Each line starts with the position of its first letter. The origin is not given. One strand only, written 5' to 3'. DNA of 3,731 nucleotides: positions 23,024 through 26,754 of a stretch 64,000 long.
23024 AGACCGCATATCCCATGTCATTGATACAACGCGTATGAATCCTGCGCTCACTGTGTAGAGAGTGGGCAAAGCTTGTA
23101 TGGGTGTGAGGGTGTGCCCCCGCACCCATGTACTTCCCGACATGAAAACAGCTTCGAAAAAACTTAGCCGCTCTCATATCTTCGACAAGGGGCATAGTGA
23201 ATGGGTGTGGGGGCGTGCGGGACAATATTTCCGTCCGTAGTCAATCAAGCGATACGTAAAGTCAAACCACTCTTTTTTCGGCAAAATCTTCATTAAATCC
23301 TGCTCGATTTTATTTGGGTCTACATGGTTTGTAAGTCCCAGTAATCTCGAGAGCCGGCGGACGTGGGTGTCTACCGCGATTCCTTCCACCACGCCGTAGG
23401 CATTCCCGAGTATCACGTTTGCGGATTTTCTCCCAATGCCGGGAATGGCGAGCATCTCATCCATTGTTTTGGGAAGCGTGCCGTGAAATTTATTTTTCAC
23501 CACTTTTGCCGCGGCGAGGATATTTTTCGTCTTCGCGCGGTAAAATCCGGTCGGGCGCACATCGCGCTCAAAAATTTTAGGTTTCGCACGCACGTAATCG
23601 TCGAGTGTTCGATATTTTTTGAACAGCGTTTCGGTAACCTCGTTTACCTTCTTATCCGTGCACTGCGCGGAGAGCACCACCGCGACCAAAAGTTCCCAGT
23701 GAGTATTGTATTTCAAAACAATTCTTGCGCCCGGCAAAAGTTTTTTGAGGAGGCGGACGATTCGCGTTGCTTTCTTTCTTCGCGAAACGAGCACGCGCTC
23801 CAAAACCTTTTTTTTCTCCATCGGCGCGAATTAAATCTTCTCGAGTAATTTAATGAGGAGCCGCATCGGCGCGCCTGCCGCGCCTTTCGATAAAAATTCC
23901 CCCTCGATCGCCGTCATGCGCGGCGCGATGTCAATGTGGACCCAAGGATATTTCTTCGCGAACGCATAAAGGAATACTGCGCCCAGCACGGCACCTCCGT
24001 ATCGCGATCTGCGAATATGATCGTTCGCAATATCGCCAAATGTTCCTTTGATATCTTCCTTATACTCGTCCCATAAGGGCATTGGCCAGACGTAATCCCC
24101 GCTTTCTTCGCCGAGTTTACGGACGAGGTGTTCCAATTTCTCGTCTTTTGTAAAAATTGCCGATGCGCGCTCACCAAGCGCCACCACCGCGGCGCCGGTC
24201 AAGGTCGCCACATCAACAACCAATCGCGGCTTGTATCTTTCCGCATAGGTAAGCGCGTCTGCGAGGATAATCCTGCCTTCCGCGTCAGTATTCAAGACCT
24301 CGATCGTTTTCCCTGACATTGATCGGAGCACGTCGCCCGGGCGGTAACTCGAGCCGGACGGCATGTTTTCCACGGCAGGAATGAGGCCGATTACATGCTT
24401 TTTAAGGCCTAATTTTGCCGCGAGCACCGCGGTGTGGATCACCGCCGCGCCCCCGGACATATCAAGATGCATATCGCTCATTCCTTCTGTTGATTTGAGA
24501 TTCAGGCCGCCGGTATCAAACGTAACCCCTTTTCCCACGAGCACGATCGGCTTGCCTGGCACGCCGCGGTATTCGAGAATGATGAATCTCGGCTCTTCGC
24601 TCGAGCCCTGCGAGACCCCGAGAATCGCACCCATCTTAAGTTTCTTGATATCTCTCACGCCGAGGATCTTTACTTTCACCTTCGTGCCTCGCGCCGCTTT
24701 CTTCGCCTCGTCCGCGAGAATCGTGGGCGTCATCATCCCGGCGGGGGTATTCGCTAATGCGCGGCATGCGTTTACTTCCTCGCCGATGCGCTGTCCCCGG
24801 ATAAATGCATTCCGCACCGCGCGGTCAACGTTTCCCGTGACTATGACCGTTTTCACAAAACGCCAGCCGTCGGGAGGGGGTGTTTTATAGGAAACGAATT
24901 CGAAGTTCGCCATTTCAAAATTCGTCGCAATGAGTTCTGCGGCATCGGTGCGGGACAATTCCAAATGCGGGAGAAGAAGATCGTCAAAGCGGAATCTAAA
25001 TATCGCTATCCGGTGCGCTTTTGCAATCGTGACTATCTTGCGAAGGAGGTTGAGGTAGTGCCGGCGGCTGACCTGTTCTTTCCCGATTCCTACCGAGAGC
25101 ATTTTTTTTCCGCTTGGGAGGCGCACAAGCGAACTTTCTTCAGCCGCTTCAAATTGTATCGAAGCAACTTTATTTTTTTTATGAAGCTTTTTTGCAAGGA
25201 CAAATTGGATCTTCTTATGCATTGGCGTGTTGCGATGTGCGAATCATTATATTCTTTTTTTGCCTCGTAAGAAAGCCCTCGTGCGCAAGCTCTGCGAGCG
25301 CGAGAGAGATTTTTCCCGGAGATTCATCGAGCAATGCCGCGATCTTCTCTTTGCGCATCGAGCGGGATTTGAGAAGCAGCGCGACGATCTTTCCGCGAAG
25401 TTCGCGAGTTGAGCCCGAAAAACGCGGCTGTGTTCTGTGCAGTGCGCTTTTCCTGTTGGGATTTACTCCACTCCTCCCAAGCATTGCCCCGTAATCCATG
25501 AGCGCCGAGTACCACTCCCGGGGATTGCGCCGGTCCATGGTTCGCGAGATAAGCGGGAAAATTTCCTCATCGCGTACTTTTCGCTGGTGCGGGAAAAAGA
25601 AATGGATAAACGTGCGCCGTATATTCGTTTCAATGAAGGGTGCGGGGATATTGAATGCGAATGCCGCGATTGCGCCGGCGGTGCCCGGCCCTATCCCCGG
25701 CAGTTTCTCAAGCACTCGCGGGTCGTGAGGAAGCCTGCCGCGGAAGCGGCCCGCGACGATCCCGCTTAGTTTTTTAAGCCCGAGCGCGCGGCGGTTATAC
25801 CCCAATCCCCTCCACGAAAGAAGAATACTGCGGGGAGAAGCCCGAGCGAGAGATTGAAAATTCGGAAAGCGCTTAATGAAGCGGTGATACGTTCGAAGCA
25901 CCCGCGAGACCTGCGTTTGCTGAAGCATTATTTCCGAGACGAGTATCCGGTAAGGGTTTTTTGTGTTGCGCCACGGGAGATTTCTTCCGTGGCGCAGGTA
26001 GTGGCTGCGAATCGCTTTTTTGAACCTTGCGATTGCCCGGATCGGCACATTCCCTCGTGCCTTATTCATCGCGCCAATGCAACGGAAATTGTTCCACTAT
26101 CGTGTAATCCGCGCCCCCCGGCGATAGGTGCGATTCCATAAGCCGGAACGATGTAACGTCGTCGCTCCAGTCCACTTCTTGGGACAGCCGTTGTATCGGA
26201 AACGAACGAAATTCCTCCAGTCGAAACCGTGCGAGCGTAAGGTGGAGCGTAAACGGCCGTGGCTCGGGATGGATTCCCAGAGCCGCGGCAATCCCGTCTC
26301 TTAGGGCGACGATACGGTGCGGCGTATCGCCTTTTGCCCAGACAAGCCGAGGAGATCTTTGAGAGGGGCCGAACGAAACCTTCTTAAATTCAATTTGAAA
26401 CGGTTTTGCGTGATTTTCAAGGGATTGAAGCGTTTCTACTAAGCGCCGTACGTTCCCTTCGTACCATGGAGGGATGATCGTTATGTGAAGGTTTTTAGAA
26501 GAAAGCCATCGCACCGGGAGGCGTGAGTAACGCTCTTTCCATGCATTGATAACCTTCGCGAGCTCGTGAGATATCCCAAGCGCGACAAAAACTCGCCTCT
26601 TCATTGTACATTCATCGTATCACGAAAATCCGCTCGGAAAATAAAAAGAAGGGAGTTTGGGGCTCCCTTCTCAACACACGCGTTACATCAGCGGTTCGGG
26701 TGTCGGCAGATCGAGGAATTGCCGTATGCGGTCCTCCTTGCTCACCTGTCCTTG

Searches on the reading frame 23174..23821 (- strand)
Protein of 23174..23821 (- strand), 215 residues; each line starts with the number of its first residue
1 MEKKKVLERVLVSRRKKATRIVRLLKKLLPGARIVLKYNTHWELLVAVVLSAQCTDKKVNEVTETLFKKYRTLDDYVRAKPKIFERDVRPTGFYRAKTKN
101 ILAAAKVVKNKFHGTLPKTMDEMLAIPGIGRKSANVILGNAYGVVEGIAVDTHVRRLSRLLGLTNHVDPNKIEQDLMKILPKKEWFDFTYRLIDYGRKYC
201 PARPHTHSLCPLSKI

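Call 43: search_protein_families(library=pfam, proteins=[window:23174-23821:-], max_evalue=0.0001)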
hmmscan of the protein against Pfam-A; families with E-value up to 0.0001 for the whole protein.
window:23174-23821:- (215 aa): 2 families
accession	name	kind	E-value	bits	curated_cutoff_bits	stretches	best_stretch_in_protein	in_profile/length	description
PF00730.31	HhH-GPD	-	1.3e-20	74.2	26.2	1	46-182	1-108/108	HhH-GPD superfamily base excision DNA repair protein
PF00633.29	HHH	-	1.6e-06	28.1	24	1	113-138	3-28/30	Helix-hairpin-helix motif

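Call 51: search_solved_structures(query=window:23174-23821:-, show_alignments=2, max_evalue=1e-10)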
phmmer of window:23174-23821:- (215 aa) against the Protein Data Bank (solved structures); distinct sequences matched with E-value up to 1e-10: 8.
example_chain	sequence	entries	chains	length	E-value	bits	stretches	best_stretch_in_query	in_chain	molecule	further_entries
1p59_A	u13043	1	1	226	4e-48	166.9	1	25-212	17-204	Endonuclease III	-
1orn_A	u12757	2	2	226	1.1e-47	165.6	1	25-212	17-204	Endonuclease III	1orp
9nzc_A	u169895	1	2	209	1.5e-25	93.2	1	25-212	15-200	Endonuclease III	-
2abk_A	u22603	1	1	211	1.6e-25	93.1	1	17-210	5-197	ENDONUCLEASE III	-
9nzd_A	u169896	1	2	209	1e-24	90.4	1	25-212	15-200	Endonuclease III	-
7rdt_A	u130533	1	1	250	5.8e-23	84.8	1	41-209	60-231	Isoform 3 of Endonuclease III-like protein 1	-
7rds_A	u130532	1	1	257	6.7e-23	84.5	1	41-209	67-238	Isoform 3 of Endonuclease III-like protein 1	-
1kea_A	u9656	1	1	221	1.4e-11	47.5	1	43-214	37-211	Possible G-T mismatches repair enzyme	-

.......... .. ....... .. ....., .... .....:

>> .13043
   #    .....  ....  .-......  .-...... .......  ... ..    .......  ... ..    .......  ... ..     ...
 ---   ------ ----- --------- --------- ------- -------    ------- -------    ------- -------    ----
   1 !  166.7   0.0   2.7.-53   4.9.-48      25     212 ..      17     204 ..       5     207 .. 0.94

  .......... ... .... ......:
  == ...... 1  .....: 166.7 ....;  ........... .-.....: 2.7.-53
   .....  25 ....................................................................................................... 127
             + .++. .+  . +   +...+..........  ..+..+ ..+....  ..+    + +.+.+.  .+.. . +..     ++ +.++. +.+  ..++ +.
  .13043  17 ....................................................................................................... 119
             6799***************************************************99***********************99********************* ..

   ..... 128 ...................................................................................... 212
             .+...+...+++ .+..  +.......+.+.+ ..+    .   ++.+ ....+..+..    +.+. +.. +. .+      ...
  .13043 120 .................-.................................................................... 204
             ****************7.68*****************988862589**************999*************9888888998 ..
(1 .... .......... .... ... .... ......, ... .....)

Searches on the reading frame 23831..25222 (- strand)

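Call 43: search_protein_families(library=pfam, proteins=[window:23831-25222:-], max_evalue=0.0001)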
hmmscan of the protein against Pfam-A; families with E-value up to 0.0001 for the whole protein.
window:23831-25222:- (463 aa): 1 family
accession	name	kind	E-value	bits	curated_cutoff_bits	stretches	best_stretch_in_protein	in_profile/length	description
PF00883.26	Peptidase_M17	-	1.8e-112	376.1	25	1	151-457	1-310/310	Cytosol aminopeptidase family, catalytic domain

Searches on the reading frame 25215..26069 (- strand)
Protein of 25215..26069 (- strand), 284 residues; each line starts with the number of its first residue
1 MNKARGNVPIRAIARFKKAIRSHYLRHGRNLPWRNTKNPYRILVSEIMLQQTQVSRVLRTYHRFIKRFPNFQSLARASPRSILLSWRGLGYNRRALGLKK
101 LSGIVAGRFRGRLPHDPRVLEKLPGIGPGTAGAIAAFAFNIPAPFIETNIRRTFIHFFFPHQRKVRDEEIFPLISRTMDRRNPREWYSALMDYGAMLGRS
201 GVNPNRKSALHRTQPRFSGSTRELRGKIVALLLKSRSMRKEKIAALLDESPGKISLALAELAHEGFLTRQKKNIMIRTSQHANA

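Call 43: search_protein_families(library=pfam, proteins=[window:25215-26069:-], max_evalue=0.0001)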
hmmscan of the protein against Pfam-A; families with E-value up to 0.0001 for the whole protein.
window:25215-26069:- (284 aa): 1 family
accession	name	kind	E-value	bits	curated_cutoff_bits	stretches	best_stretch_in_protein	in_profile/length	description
PF00730.31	HhH-GPD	-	7.4e-15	55.6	26.2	1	44-164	1-93/108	HhH-GPD superfamily base excision DNA repair protein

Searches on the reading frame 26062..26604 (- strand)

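Call 43: search_protein_families(library=pfam, proteins=[window:26062-26604:-], max_evalue=0.0001)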
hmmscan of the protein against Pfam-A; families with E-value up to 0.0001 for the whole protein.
window:26062-26604:- (180 aa): 2 families
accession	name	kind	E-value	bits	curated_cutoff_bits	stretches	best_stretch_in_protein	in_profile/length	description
PF02834.22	LigT_PEase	-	4.8e-18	65.6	23.3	1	10-89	2-87/87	LigT like Phosphoesterase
PF13563.12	2_5_RNA_ligase2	-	2.6e-12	47.5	27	1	15-157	5-147/152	2'-5' RNA ligase superfamily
